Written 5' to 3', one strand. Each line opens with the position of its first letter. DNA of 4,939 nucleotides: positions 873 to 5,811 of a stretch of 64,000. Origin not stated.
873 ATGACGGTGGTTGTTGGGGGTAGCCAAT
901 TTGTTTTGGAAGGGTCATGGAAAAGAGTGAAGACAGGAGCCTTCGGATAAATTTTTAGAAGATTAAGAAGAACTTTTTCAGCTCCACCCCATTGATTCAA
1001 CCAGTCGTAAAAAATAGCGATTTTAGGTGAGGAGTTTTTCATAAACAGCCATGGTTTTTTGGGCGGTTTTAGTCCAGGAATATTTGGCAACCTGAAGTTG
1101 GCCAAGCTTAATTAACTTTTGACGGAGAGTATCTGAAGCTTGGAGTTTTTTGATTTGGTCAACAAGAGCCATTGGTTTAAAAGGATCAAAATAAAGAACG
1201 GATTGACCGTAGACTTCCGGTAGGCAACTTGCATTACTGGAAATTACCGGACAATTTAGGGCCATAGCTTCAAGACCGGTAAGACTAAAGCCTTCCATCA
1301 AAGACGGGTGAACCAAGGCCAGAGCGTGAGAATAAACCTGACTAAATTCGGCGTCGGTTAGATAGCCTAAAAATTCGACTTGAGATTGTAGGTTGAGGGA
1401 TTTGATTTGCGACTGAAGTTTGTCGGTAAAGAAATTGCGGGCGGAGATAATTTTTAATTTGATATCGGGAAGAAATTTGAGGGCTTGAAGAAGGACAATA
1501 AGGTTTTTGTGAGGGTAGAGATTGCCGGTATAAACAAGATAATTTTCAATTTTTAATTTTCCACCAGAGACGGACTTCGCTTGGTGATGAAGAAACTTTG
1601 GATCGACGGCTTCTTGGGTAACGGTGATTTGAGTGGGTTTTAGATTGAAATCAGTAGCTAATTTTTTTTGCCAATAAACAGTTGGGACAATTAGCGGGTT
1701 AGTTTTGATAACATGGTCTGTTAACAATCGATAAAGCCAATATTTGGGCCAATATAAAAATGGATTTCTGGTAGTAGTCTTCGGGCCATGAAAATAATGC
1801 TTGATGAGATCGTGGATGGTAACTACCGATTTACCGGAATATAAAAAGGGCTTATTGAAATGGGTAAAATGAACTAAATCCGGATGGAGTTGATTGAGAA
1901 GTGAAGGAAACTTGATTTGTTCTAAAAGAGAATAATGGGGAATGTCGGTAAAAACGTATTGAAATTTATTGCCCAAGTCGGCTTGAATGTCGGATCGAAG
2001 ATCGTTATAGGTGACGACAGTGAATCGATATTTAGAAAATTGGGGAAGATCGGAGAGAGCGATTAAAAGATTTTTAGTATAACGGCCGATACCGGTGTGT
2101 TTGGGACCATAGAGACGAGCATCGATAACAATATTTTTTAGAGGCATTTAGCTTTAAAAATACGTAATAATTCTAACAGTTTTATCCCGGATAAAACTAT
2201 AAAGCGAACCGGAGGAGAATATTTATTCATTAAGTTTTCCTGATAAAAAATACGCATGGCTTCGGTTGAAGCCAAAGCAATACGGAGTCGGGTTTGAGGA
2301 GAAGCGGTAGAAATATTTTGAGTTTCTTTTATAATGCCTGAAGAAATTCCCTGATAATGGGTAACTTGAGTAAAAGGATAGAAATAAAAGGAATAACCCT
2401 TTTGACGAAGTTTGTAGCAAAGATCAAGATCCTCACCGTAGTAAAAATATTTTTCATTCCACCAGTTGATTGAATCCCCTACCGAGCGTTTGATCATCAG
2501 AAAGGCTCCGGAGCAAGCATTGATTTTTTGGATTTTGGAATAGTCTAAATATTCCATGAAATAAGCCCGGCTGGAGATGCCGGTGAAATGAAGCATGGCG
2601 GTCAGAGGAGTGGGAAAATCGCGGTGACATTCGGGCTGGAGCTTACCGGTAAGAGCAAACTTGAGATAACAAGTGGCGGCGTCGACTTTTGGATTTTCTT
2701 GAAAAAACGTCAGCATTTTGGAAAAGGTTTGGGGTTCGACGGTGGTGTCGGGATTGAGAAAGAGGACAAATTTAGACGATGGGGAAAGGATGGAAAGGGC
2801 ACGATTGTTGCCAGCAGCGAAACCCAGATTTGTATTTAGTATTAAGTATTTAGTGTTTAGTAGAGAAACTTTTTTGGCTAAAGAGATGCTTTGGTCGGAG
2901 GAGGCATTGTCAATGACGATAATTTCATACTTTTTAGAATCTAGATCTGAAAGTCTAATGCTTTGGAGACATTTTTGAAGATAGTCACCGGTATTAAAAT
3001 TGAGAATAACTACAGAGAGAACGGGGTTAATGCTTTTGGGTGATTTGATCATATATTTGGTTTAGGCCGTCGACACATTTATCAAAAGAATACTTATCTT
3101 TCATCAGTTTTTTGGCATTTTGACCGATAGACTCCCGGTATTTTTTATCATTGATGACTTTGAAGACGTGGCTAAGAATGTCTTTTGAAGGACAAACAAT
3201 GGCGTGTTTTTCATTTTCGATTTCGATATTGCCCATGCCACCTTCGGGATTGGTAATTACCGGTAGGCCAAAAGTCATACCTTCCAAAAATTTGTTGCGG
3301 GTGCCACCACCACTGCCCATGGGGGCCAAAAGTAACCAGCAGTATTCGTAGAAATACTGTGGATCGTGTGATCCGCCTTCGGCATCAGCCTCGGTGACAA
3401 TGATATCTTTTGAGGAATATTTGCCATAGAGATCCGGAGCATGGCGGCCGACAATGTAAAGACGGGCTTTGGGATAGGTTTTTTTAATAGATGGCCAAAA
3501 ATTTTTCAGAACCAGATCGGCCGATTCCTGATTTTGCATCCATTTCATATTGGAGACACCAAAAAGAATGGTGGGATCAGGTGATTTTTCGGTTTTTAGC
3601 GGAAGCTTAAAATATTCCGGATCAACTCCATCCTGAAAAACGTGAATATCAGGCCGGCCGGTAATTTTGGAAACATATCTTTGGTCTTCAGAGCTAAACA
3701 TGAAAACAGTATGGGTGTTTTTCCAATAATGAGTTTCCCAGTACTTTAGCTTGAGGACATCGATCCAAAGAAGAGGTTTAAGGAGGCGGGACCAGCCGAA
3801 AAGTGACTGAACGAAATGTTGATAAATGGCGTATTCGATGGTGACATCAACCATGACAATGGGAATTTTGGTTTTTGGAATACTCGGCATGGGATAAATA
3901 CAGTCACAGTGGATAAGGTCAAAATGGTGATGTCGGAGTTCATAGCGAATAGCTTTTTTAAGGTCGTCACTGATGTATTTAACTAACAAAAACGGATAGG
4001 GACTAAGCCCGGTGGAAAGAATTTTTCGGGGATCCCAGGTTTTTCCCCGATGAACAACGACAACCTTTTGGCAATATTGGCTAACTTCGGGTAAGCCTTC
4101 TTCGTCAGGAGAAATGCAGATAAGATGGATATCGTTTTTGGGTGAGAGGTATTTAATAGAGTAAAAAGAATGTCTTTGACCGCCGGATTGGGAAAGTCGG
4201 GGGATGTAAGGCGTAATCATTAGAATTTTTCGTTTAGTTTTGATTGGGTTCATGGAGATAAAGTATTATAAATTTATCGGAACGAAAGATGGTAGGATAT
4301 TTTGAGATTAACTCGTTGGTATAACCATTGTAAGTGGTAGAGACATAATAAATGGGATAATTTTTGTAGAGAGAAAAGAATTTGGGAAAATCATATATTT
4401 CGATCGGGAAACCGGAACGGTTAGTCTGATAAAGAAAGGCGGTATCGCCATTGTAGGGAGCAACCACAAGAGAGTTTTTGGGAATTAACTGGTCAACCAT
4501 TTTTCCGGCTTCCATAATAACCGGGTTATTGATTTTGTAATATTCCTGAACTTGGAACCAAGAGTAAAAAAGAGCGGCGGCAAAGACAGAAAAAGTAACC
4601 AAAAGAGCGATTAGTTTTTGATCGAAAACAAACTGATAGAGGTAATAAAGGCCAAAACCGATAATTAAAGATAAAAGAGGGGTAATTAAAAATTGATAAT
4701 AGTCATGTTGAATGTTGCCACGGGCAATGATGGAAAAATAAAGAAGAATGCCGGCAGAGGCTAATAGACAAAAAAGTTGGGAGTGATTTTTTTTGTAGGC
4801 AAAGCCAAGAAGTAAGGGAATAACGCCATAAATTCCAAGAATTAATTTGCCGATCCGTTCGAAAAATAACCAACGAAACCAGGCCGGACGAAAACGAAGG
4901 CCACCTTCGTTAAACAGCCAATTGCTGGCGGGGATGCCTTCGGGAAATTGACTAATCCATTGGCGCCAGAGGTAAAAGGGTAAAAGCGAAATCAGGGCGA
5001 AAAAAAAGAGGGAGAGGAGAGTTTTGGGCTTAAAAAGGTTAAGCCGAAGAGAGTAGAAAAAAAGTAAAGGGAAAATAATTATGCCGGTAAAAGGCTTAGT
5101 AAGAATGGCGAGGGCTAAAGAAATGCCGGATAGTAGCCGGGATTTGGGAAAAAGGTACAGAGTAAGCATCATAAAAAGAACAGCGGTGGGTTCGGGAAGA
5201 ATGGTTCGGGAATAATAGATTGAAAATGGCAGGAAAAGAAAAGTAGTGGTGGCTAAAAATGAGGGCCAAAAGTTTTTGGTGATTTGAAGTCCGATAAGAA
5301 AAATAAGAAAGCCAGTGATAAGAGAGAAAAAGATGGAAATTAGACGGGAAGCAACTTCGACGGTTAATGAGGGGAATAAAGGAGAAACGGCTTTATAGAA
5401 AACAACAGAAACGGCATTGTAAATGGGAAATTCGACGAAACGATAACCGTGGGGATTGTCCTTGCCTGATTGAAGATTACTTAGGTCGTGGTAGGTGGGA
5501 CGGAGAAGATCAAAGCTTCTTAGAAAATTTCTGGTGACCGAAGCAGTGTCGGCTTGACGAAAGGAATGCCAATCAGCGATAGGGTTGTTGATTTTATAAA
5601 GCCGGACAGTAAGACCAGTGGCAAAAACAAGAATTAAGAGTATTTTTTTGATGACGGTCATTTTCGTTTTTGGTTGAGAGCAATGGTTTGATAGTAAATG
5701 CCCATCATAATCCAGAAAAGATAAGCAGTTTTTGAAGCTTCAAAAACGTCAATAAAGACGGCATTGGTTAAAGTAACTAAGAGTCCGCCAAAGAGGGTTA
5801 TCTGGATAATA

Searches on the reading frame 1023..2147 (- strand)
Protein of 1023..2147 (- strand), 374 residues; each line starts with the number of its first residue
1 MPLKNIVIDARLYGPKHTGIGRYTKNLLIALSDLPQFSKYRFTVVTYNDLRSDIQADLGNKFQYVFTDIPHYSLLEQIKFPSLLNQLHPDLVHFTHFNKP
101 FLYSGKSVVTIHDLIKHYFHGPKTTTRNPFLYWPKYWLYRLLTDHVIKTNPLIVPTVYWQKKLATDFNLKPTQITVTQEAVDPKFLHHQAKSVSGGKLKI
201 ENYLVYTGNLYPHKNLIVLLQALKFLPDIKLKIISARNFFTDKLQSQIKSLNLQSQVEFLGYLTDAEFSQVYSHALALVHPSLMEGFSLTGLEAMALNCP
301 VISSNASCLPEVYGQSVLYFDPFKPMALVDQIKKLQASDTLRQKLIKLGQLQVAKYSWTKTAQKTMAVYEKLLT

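Call 6: search_protein_families(library=pfam, proteins=[window:1023-2147:-], max_evalue=0.001)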
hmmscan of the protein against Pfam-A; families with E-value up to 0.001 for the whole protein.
window:1023-2147:- (374 aa): 5 families
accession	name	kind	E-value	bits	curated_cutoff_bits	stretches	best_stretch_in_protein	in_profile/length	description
PF00534.26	Glycos_transf_1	-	2.9e-27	95.7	26.4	1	197-349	11-169/172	Glycosyl transferases group 1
PF13692.12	Glyco_trans_1_4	-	2.2e-22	80.3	27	1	202-335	2-139/142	Glycosyl transferases group 1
PF13439.12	Glyco_transf_4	-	2.9e-09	37.6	28.5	1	19-184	3-169/170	Glycosyltransferase Family 4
PF13524.12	Glyco_trans_1_2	-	7.2e-08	32.9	25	1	219-366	5-143/144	Glycosyl transferase-like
PF20706.3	GT4-conflict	-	5.3e-07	29.4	26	1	229-312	233-319/385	Family 4 Glycosyltransferase in conflict systems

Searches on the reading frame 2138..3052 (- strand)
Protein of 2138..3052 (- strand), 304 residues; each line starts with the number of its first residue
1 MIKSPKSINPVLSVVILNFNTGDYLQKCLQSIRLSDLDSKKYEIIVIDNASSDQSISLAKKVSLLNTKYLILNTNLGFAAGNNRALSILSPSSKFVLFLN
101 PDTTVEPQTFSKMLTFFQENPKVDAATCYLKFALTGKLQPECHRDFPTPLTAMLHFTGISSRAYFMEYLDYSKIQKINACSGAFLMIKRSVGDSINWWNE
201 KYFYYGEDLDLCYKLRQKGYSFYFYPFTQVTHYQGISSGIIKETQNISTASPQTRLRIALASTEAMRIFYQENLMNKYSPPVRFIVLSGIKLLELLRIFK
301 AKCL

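Call 6: search_protein_families(library=pfam, proteins=[window:2138-3052:-], max_evalue=0.001)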
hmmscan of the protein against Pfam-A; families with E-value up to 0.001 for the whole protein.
window:2138-3052:- (304 aa): 5 families
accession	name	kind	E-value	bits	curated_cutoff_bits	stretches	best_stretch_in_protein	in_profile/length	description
PF00535.33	Glycos_transf_2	-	3.4e-19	69.8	23.3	1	13-190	1-162/168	Glycosyl transferase family 2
PF13641.12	Glyco_tranf_2_3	-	2e-13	51.4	27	1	12-235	3-214/230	Glycosyltransferase like family 2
PF13632.12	Glyco_trans_2_3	-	4.8e-08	33.5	27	1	95-230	1-121/198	Glycosyl transferase family group 2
PF13712.12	Glyco_tranf_2_5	-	7.6e-05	23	27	0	169-224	127-179/210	Glycosyltransferase like family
PF10111.15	Glyco_tranf_2_2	-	0.00053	20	27.3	0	24-118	14-107/276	Glycosyltransferase like family 2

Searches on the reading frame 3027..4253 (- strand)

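Call 6: search_protein_families(library=pfam, proteins=[window:3027-4253:-], max_evalue=0.001)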
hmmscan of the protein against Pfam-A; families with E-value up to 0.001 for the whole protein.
window:3027-4253:- (408 aa): 3 families
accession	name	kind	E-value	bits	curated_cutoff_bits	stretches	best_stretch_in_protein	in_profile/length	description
PF13692.12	Glyco_trans_1_4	-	4.3e-12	46.9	27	1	232-359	6-129/142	Glycosyl transferases group 1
PF00534.26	Glycos_transf_1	-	6.7e-10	39.2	26.4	1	222-382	10-171/172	Glycosyl transferases group 1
PF13439.12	Glyco_transf_4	-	2.5e-05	24.8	28.5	1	24-213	3-169/170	Glycosyltransferase Family 4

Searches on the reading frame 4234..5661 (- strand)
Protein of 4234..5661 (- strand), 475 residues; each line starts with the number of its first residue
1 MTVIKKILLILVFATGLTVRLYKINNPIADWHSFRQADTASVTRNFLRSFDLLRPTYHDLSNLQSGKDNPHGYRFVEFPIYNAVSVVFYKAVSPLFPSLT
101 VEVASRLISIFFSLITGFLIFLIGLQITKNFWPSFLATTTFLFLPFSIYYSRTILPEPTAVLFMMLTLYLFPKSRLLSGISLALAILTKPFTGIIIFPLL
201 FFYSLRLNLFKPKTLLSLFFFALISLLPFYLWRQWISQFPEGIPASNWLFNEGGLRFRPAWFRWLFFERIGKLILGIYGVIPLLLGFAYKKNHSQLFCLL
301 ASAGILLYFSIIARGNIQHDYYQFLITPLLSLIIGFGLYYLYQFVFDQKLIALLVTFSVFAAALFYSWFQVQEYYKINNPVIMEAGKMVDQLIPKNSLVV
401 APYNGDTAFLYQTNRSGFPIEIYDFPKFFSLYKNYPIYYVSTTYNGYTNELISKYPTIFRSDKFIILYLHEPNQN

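Call 6: search_protein_families(library=pfam, proteins=[window:4234-5661:-], max_evalue=0.001)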
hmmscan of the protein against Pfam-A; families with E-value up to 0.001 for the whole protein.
window:4234-5661:- (475 aa): 1 family
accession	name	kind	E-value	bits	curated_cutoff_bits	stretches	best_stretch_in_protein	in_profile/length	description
PF02366.24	PMT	-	3.9e-07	30.3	22.7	1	93-207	73-200/245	Dolichyl-phosphate-mannose-protein mannosyltransferase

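Call 10: search_protein_families(library=ncbifam, proteins=[window:4234-5661:-], max_evalue=0.01)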
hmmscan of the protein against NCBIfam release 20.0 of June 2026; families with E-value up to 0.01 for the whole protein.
window:4234-5661:- (475 aa): 0 families
